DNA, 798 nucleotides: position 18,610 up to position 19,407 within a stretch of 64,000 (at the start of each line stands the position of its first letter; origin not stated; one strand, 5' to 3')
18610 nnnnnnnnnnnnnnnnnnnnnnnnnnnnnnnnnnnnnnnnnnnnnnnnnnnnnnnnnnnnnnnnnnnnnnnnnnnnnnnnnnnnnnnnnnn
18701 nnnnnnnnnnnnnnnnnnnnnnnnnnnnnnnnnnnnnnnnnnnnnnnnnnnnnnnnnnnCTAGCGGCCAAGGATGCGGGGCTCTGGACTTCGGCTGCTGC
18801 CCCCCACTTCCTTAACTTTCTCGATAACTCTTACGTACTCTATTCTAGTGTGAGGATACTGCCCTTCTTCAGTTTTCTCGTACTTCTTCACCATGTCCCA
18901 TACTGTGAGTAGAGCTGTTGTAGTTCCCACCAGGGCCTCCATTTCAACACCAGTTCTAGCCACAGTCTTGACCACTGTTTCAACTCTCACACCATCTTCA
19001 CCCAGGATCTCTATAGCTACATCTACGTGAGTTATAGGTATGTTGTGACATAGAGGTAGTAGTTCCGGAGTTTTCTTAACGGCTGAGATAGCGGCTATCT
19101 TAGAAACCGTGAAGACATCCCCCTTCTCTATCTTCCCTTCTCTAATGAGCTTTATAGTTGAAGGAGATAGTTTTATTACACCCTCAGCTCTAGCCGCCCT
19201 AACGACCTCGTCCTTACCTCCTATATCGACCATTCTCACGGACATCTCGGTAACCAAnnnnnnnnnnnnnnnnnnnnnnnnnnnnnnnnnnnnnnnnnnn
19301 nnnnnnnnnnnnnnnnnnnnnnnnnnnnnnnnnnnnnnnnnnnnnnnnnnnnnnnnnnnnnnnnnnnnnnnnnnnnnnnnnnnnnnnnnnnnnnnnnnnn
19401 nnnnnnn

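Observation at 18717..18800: Orphan tRNA-Gln(CUG) 5' half with its own promoter and a GC-rich trailer: split-tRNA candidate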

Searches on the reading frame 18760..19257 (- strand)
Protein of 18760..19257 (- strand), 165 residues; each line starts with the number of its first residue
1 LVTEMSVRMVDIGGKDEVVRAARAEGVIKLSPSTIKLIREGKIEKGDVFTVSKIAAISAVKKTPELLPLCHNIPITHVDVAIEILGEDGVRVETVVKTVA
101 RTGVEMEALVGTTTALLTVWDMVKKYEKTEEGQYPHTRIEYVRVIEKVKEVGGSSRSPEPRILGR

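Call 14: search_protein_families(library=pfam, proteins=[window:18760-19257:-], max_evalue=0.01)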
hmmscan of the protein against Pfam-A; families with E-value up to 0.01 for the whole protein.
window:18760-19257:- (165 aa): 1 family
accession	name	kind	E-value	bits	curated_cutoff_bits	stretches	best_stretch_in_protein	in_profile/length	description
PF01967.27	MoaC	-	2.4e-47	160.8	27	1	9-148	1-134/136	MoaC family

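Call 15: find_homologous_proteins(query=window:18763-19245:-, max_evalue=1e-20)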
Query seq(161 aa) (161 aa): 7316 proteins with E <= 1e-20 among 8000 candidates; the best 120 are listed.
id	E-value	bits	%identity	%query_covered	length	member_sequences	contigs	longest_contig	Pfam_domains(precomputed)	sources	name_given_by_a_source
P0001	4.8e-78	278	88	91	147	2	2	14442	PF01967.28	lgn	-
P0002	8.4e-77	274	79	100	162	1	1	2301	PF01967.28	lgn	-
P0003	3.2e-75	269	77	98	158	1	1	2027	PF01967.28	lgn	-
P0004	5.7e-71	255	72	99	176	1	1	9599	PF01967.28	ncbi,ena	-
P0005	2.0e-70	253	80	91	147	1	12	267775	PF01967.28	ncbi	ncbi:MAG: cyclic pyranopterin monophosphate synthase MoaC [Sulfolobales archaeon]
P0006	2.7e-70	253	80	91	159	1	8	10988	PF01967.28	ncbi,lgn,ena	-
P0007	4.1e-70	252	73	100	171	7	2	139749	PF01967.28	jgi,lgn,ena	-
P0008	5.0e-70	252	81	91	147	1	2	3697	PF01967.28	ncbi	ncbi:MAG: cyclic pyranopterin monophosphate synthase MoaC [Sulfolobales archaeon]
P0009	6.2e-70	252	79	91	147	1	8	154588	PF01967.28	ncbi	ncbi:MAG: cyclic pyranopterin monophosphate synthase MoaC [Sulfolobales archaeon]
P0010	8.9e-70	251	79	91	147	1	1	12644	PF01967.28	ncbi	ncbi:MAG: cyclic pyranopterin monophosphate synthase MoaC [Sulfolobales archaeon]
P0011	9.8e-70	251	79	91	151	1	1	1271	PF01967.28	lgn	-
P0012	2.2e-69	250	75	100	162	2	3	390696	PF01967.28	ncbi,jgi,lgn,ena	-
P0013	4.0e-69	249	79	91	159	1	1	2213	PF01967.28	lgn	-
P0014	4.3e-69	249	79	91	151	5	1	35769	PF01967.28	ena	-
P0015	7.9e-69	248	78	91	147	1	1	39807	PF01967.28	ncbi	ncbi:MAG: cyclic pyranopterin monophosphate synthase MoaC [Sulfolobales archaeon]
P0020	5.7e-66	239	73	98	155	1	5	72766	PF01967.28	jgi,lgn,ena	-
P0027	5.7e-56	206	69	88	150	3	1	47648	PF01967.28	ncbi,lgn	-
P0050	1.0e-53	199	100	63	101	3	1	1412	PF01967.28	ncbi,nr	ncbi:MAG: cyclic pyranopterin monophosphate synthase MoaC, partial [Sulfolobales archaeon]|nr:cyclic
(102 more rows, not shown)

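Call 17: find_encoding_contigs(protein=P0012, flank=10000, max_places=3)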
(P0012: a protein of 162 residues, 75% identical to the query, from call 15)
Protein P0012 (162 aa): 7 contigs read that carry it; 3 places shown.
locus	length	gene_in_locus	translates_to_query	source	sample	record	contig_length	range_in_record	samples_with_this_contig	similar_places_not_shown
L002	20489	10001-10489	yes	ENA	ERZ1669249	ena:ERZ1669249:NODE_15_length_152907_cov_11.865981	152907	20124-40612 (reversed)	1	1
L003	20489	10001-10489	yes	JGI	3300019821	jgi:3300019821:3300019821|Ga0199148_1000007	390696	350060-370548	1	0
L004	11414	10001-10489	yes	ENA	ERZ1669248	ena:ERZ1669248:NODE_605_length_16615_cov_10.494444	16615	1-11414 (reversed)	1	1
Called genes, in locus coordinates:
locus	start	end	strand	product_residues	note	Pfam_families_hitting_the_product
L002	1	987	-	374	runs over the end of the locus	-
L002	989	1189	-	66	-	-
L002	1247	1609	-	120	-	-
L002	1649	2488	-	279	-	PF00881:Nitroreductase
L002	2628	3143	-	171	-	PF09918:DUF2148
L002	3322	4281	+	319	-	PF00106:adh_short (faint), PF01073:3Beta_HSD, PF01370:Epimerase, PF02719:Polysacc_synt_2, PF04321:RmlD_sub_bind, PF07993:NAD_binding_4 (weak), PF13460:NAD_binding_10 (weak), PF16363:GDP_Man_Dehyd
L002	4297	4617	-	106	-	-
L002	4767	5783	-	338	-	PF00480:ROK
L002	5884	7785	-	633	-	PF17297:PEPCK_N, PF00821:PEPCK_GTP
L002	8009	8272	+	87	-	PF01423:LSM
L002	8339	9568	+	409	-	PF01941:AdoMet_Synthase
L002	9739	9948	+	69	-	-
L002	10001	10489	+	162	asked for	PF01967:MoaC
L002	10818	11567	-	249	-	PF02633:Creatininase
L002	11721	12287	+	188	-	PF02417:Chromate_transp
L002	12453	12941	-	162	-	PF13404:HTH_AsnC-type, PF13412:HTH_24, PF01037:AsnC_trans_reg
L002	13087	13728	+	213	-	PF12728:HTH_17, PF00239:Resolvase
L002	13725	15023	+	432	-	PF27234:MJ0013, PF07282:Cas12f1-like_TNB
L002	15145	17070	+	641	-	PF05833:NFACT_N, PF05670:NFACT-R_1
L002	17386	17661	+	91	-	-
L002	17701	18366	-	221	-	PF00149:Metallophos, PF12850:Metallophos_2, PF14582:Metallophos_3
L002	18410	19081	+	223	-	PF22175:Ogg-HhH (weak), PF00730:HhH-GPD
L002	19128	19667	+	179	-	PF18306:LDcluster4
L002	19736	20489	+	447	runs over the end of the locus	PF00202:Aminotran_3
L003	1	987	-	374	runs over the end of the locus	-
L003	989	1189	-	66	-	-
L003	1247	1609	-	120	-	-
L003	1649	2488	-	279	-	PF00881:Nitroreductase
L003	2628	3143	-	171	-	PF09918:DUF2148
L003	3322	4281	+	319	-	PF00106:adh_short (faint), PF01073:3Beta_HSD, PF01370:Epimerase, PF02719:Polysacc_synt_2, PF04321:RmlD_sub_bind, PF07993:NAD_binding_4 (weak), PF13460:NAD_binding_10 (weak), PF16363:GDP_Man_Dehyd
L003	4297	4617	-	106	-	-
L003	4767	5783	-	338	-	PF00480:ROK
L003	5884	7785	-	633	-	PF17297:PEPCK_N, PF00821:PEPCK_GTP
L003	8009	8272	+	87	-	PF01423:LSM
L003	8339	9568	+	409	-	PF01941:AdoMet_Synthase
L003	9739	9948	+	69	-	-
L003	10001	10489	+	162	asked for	PF01967:MoaC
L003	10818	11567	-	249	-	PF02633:Creatininase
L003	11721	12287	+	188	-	PF02417:Chromate_transp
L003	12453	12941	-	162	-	PF13404:HTH_AsnC-type, PF13412:HTH_24, PF01037:AsnC_trans_reg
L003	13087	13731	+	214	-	PF12728:HTH_17, PF00239:Resolvase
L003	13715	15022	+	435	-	PF27234:MJ0013, PF07282:Cas12f1-like_TNB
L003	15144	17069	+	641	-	PF05833:NFACT_N, PF05670:NFACT-R_1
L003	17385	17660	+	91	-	-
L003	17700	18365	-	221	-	PF00149:Metallophos, PF12850:Metallophos_2, PF14582:Metallophos_3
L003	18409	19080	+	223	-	PF22175:Ogg-HhH (weak), PF00730:HhH-GPD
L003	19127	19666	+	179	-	PF18306:LDcluster4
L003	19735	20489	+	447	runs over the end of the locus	PF00202:Aminotran_3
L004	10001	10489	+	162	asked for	PF01967:MoaC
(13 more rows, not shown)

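Call 18: find_encoding_contigs(protein=P0007, flank=10000, max_places=3)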
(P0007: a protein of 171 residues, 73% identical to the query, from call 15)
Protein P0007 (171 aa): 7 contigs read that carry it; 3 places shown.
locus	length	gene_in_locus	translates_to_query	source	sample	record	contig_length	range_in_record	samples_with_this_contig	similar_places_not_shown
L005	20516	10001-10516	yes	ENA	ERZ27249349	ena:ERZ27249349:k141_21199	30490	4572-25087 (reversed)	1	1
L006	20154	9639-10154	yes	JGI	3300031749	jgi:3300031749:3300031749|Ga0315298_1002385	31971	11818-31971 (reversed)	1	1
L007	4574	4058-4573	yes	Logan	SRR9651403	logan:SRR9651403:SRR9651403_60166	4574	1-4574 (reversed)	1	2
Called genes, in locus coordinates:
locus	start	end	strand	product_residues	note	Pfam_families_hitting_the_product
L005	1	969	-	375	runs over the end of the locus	-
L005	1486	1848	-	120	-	-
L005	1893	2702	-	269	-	PF00881:Nitroreductase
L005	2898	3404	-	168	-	PF09918:DUF2148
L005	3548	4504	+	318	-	PF01073:3Beta_HSD, PF01370:Epimerase, PF02719:Polysacc_synt_2, PF04321:RmlD_sub_bind, PF13460:NAD_binding_10, PF16363:GDP_Man_Dehyd, PF07993:NAD_binding_4 (weak)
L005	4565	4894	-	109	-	-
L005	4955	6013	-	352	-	PF00480:ROK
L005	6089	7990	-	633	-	PF17297:PEPCK_N, PF00821:PEPCK_GTP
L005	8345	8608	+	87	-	PF01423:LSM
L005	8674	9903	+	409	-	PF01941:AdoMet_Synthase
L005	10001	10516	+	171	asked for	PF01967:MoaC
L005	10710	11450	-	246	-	PF02633:Creatininase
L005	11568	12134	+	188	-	PF02417:Chromate_transp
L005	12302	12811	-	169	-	PF13404:HTH_AsnC-type, PF13412:HTH_24, PF01037:AsnC_trans_reg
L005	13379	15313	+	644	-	PF05833:NFACT_N, PF05670:NFACT-R_1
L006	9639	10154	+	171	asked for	PF01967:MoaC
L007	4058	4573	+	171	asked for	PF01967:MoaC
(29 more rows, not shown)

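Call 26: find_encoding_contigs(protein=P0001, flank=10000, max_places=2)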
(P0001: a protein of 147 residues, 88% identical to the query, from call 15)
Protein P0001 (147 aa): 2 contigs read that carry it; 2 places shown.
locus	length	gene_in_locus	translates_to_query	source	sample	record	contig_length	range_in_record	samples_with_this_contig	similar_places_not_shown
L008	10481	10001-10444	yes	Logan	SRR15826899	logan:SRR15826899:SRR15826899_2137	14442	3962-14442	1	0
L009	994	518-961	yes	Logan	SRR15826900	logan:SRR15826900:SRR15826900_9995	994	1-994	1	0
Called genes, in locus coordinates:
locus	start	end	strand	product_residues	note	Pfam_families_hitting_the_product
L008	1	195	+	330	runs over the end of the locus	PF01047:MarR (weak), PF12802:MarR_2 (weak), PF24034:DUF7343 (weak)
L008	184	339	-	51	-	-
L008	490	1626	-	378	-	-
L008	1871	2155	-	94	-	-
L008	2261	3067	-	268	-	PF00881:Nitroreductase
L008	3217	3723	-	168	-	PF09918:DUF2148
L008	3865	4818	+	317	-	PF01073:3Beta_HSD, PF01370:Epimerase, PF02719:Polysacc_synt_2, PF04321:RmlD_sub_bind, PF07993:NAD_binding_4, PF13460:NAD_binding_10 (weak), PF16363:GDP_Man_Dehyd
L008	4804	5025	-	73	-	-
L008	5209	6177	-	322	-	PF00480:ROK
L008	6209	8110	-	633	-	PF17297:PEPCK_N, PF00821:PEPCK_GTP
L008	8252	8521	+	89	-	PF01423:LSM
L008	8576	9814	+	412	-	PF01941:AdoMet_Synthase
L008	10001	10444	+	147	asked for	PF01967:MoaC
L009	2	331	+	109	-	?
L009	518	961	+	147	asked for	PF01967:MoaC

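Call 27: find_encoding_contigs(protein=P0005, flank=10000, max_places=2)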
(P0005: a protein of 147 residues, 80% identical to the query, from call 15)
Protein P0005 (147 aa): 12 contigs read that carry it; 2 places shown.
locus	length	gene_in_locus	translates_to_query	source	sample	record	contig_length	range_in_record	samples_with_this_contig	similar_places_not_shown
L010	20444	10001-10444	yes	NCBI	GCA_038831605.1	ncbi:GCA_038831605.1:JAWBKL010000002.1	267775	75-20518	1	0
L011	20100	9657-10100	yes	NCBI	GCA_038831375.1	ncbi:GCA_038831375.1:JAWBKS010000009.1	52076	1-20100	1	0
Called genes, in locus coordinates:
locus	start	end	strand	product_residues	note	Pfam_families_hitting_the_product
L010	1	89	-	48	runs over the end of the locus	-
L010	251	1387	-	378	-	-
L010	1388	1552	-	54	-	-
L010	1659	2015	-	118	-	-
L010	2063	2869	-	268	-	PF00881:Nitroreductase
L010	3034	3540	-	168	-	PF09918:DUF2148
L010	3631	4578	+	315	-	PF01073:3Beta_HSD, PF01370:Epimerase, PF02719:Polysacc_synt_2, PF04321:RmlD_sub_bind, PF05368:NmrA (weak), PF07993:NAD_binding_4, PF13460:NAD_binding_10, PF16363:GDP_Man_Dehyd, +1 more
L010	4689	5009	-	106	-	-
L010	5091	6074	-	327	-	PF00480:ROK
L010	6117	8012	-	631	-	PF17297:PEPCK_N, PF00821:PEPCK_GTP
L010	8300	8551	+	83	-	PF01423:LSM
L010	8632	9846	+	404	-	PF01941:AdoMet_Synthase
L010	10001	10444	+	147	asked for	PF01967:MoaC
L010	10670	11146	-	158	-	PF13404:HTH_AsnC-type, PF13412:HTH_24, PF01037:AsnC_trans_reg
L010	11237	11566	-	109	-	-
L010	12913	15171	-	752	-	-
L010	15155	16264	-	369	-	PF13439:Glyco_transf_4 (weak), PF20706:GT4-conflict, PF00534:Glycos_transf_1, PF13692:Glyco_trans_1_4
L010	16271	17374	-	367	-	PF00535:Glycos_transf_2, PF04138:GtrA_DPMS_TM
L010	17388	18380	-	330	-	PF04321:RmlD_sub_bind, PF05368:NmrA, PF01073:3Beta_HSD, PF01370:Epimerase, PF02719:Polysacc_synt_2, PF07993:NAD_binding_4, PF13460:NAD_binding_10, PF16363:GDP_Man_Dehyd, +1 more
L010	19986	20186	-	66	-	-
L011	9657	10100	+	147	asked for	PF01967:MoaC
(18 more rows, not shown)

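Call 28: find_encoding_contigs(protein=P0020, flank=10000, max_places=2)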
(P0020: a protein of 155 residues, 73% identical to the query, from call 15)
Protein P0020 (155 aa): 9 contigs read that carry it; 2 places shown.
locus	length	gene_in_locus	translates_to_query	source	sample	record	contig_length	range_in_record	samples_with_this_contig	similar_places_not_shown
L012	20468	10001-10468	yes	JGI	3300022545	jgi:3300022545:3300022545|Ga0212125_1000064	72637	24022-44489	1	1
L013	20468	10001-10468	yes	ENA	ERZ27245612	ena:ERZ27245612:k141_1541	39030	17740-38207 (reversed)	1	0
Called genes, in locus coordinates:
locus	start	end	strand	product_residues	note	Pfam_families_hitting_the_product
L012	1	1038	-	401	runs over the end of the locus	PF05048:NosD, PF13229:Beta_helix, PF05048:NosD, PF13229:Beta_helix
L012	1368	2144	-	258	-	PF00478:IMPDH (faint), PF01884:PcrB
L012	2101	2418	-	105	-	PF05129:Zn_ribbon_Elf1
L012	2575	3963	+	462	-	PF00682:HMGL-like, PF02436:PYC_OADA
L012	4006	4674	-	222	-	-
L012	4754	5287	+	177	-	-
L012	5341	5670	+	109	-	-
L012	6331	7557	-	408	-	PF01941:AdoMet_Synthase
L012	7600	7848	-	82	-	PF01423:LSM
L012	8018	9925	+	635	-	PF17297:PEPCK_N, PF00821:PEPCK_GTP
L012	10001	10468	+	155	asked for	PF01967:MoaC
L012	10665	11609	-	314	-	PF01385:OrfB_IS605, PF07282:Cas12f1-like_TNB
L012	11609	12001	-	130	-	-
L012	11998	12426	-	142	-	PF01797:Y1_Tnp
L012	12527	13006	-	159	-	PF13404:HTH_AsnC-type, PF13412:HTH_24, PF01037:AsnC_trans_reg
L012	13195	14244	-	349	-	PF25133:TYW2_N_2, PF02475:TRM5-TYW2_MTfase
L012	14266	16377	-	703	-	PF14551:MCM_N, PF17207:MCM_OB, PF00493:MCM, PF01078:Mg_chelatase (faint), PF07726:AAA_3 (weak), PF07728:AAA_5 (weak), PF17855:MCM_lid, PF21100:WHD_MCM (weak)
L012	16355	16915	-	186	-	-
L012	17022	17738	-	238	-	PF01269:Fibrillarin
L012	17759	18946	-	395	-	PF21572:Nop5_56-rel_N_Arc, PF01798:Nop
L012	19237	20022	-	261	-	PF00005:ABC_tran, PF13401:AAA_22 (faint), PF13304:AAA_21 (weak)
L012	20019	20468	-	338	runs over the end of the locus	PF01032:FecCD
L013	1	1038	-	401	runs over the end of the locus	PF05048:NosD, PF13229:Beta_helix, PF05048:NosD, PF13229:Beta_helix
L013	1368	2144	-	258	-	PF00478:IMPDH (faint), PF01884:PcrB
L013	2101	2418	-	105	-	PF05129:Zn_ribbon_Elf1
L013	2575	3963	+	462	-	PF00682:HMGL-like, PF02436:PYC_OADA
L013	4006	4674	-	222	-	-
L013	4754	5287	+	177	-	-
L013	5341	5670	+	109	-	-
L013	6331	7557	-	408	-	PF01941:AdoMet_Synthase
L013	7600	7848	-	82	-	PF01423:LSM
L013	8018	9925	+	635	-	PF17297:PEPCK_N, PF00821:PEPCK_GTP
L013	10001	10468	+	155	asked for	PF01967:MoaC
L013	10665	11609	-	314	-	PF01385:OrfB_IS605, PF07282:Cas12f1-like_TNB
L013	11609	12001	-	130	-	-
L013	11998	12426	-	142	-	PF01797:Y1_Tnp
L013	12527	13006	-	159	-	PF13404:HTH_AsnC-type, PF13412:HTH_24, PF01037:AsnC_trans_reg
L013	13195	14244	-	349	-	PF25133:TYW2_N_2, PF02475:TRM5-TYW2_MTfase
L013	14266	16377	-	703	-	PF14551:MCM_N, PF17207:MCM_OB, PF00493:MCM, PF01078:Mg_chelatase (faint), PF07726:AAA_3 (weak), PF07728:AAA_5 (weak), PF17855:MCM_lid, PF21100:WHD_MCM (weak)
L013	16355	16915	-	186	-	-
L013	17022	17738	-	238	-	PF01269:Fibrillarin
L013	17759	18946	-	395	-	PF21572:Nop5_56-rel_N_Arc, PF01798:Nop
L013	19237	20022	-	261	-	PF00005:ABC_tran, PF13401:AAA_22 (faint), PF13304:AAA_21 (weak)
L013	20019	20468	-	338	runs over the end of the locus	PF01032:FecCD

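Call 29: find_encoding_contigs(protein=P0004, flank=10000, max_places=2)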
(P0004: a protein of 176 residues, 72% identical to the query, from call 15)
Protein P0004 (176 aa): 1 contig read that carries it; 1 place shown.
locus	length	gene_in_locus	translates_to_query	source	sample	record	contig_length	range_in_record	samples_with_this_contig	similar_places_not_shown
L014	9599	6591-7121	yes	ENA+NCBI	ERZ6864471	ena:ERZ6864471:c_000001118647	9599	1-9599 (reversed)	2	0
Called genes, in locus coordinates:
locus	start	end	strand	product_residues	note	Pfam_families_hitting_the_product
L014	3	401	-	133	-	?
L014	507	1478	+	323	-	PF01073:3Beta_HSD, PF01370:Epimerase, PF02719:Polysacc_synt_2, PF04321:RmlD_sub_bind, PF05368:NmrA (weak), PF07993:NAD_binding_4, PF16363:GDP_Man_Dehyd, PF13460:NAD_binding_10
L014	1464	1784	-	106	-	-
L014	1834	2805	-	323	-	PF00480:ROK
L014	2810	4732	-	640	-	PF17297:PEPCK_N, PF00821:PEPCK_GTP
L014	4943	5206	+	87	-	PF01423:LSM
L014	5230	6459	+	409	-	PF01941:AdoMet_Synthase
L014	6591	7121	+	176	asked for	PF01967:MoaC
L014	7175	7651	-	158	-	PF13412:HTH_24, PF13404:HTH_AsnC-type, PF01037:AsnC_trans_reg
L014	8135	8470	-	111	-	-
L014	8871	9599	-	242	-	?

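Call 49: find_encoding_contigs(protein=P0027, flank=5000, max_places=3)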
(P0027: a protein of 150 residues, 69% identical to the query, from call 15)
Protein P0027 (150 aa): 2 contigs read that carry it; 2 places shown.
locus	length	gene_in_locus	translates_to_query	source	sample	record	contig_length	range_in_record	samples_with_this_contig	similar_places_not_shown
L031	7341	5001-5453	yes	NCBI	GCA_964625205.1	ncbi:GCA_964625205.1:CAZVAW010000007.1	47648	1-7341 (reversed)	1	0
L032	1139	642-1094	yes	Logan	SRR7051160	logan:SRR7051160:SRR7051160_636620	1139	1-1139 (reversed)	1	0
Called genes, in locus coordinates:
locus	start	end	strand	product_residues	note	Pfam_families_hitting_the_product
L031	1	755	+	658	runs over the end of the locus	PF02730:AFOR_N, PF01314:AFOR_C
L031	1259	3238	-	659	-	PF13229:Beta_helix (weak), PF05048:NosD, PF13229:Beta_helix, PF05048:NosD, PF13229:Beta_helix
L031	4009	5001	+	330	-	PF04055:Radical_SAM, PF06463:Mob_synth_C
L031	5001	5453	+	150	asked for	PF01967:MoaC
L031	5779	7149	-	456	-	-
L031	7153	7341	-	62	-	?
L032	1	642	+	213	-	?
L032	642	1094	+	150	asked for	PF01967:MoaC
